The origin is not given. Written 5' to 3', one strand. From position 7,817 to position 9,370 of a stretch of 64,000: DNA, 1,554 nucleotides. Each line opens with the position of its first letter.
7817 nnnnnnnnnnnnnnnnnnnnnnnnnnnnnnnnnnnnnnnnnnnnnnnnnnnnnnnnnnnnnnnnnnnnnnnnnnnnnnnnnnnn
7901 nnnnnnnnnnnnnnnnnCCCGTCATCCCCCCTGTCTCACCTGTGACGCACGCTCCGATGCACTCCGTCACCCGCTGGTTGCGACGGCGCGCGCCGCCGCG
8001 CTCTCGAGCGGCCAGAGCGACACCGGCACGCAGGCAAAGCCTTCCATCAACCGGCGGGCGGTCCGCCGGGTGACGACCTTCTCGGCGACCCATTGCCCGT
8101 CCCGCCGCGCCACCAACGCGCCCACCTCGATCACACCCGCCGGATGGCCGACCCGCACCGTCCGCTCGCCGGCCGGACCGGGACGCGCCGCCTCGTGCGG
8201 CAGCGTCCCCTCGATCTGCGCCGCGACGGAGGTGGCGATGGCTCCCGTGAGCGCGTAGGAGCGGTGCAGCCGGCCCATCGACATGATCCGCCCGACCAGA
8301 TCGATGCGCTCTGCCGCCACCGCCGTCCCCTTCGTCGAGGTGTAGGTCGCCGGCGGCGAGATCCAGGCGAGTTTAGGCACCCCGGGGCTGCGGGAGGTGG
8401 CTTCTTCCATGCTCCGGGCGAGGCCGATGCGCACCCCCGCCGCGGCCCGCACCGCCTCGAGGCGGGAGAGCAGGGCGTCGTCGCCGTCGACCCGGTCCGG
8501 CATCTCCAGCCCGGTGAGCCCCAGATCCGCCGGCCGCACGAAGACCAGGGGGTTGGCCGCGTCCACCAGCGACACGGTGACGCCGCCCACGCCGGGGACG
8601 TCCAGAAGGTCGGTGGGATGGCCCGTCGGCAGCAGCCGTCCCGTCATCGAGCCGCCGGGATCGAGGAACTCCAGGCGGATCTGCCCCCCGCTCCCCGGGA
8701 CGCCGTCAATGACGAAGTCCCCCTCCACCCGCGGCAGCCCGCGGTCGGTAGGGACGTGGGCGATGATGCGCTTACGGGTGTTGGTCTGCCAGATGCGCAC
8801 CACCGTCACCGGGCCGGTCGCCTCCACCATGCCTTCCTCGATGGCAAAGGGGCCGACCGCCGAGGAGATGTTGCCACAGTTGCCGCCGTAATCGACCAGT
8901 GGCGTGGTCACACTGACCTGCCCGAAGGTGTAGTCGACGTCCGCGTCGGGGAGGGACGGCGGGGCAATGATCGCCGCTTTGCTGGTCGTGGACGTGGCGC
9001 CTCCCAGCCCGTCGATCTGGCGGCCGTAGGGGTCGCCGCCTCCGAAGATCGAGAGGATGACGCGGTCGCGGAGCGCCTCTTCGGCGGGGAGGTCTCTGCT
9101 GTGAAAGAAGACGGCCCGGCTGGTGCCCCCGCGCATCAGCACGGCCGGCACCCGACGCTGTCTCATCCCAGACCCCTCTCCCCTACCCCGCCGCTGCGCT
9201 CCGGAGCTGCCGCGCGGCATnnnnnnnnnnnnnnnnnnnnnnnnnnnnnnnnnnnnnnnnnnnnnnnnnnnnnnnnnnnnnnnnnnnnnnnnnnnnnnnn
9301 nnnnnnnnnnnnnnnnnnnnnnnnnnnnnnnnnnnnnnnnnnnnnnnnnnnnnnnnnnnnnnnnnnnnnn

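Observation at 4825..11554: Tricarboxylate cluster: PrpB-like lyase, TcuA-like flavoprotein, PrpF-like isomerase, TctC, TctA::TctB, with no TcuB partner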

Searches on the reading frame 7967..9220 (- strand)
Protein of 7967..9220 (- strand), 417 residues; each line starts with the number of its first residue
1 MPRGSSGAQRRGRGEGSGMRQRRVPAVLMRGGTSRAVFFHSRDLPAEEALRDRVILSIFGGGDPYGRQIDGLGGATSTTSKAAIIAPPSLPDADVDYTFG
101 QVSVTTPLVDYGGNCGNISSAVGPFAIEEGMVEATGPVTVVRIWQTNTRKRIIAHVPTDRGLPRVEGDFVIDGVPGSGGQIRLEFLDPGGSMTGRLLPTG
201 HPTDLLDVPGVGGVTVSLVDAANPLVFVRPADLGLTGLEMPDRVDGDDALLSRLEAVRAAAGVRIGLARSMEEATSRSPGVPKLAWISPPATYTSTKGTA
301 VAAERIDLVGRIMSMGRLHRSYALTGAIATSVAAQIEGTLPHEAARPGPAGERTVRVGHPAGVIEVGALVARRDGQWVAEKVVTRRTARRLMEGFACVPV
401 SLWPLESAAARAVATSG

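Call 4: search_protein_families(library=pfam, proteins=[window:7967-9220:-])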
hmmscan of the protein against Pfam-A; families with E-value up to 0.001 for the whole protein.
window:7967-9220:- (417 aa): 1 family
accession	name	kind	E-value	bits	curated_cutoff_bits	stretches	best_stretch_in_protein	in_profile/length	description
PF04303.18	PrpF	-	9.2e-128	426.7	27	1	22-398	2-370/371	PrpF protein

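Call 5: search_protein_families(library=ncbifam, proteins=[window:7967-9220:-])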
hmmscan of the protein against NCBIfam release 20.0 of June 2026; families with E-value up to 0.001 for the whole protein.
window:7967-9220:- (417 aa): 2 families
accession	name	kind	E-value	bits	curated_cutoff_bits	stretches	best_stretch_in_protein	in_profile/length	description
TIGR02334.1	prpF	equivalog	1.6e-115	386.1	440.55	1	19-400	1-387/390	2-methylaconitate cis-trans isomerase PrpF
NF033377.1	OMA_tautomer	equivalog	6.6e-96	321.3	440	1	29-398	1-348/349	4-oxalomesaconate tautomerase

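Call 8: search_solved_structures(query=window:7967-9220:-, max_evalue=0.00001)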
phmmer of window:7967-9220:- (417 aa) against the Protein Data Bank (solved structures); distinct sequences matched with E-value up to 0.00001: 8.
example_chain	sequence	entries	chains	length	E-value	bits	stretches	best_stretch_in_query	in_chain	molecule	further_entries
3g7k_A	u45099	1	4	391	3.2e-105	355.8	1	21-398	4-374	3-methylitaconate isomerase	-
2pvz_A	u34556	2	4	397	6.5e-102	344.9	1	21-399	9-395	PrpF methylaconitate isomerase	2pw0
5k87_A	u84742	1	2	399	2e-101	343.3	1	21-399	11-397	2-methyl-aconitate isomerase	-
2h9f_A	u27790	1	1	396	3.7e-96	325.9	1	21-399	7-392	Hypothetical protein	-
6otv_A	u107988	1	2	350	7.8e-64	219.5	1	22-397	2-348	Putative isomerase YbhH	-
6p3j_A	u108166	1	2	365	1.1e-58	202.6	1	23-397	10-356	(4E)-oxalomesaconate Delta-isomerase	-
6p3h_A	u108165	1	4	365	8e-58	199.7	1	23-397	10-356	(4E)-oxalomesaconate Delta-isomerase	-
6p3k_A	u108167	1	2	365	3.9e-57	197.4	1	23-397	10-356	(4E)-oxalomesaconate Delta-isomerase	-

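Call 47: search_solved_structures(query=window:7967-9166:-, max_evalue=1e-50, show_alignments=2)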
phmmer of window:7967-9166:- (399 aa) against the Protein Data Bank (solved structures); distinct sequences matched with E-value up to 1e-50: 8.
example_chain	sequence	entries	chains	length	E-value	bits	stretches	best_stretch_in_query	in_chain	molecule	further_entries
3g7k_A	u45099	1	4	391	2.9e-105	355.8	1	3-380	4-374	3-methylitaconate isomerase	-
2pvz_A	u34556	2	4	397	8e-102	344.5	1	3-381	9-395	PrpF methylaconitate isomerase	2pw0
5k87_A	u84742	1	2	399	3.2e-101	342.5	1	3-381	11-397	2-methyl-aconitate isomerase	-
2h9f_A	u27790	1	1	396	4.8e-96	325.5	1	3-381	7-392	Hypothetical protein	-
6otv_A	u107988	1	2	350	8.3e-64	219.4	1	4-379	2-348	Putative isomerase YbhH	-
6p3j_A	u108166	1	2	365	1.1e-58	202.4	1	6-379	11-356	(4E)-oxalomesaconate Delta-isomerase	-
6p3h_A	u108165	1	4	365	8.5e-58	199.6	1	6-379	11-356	(4E)-oxalomesaconate Delta-isomerase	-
6p3k_A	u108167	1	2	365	4.2e-57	197.3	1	6-379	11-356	(4E)-oxalomesaconate Delta-isomerase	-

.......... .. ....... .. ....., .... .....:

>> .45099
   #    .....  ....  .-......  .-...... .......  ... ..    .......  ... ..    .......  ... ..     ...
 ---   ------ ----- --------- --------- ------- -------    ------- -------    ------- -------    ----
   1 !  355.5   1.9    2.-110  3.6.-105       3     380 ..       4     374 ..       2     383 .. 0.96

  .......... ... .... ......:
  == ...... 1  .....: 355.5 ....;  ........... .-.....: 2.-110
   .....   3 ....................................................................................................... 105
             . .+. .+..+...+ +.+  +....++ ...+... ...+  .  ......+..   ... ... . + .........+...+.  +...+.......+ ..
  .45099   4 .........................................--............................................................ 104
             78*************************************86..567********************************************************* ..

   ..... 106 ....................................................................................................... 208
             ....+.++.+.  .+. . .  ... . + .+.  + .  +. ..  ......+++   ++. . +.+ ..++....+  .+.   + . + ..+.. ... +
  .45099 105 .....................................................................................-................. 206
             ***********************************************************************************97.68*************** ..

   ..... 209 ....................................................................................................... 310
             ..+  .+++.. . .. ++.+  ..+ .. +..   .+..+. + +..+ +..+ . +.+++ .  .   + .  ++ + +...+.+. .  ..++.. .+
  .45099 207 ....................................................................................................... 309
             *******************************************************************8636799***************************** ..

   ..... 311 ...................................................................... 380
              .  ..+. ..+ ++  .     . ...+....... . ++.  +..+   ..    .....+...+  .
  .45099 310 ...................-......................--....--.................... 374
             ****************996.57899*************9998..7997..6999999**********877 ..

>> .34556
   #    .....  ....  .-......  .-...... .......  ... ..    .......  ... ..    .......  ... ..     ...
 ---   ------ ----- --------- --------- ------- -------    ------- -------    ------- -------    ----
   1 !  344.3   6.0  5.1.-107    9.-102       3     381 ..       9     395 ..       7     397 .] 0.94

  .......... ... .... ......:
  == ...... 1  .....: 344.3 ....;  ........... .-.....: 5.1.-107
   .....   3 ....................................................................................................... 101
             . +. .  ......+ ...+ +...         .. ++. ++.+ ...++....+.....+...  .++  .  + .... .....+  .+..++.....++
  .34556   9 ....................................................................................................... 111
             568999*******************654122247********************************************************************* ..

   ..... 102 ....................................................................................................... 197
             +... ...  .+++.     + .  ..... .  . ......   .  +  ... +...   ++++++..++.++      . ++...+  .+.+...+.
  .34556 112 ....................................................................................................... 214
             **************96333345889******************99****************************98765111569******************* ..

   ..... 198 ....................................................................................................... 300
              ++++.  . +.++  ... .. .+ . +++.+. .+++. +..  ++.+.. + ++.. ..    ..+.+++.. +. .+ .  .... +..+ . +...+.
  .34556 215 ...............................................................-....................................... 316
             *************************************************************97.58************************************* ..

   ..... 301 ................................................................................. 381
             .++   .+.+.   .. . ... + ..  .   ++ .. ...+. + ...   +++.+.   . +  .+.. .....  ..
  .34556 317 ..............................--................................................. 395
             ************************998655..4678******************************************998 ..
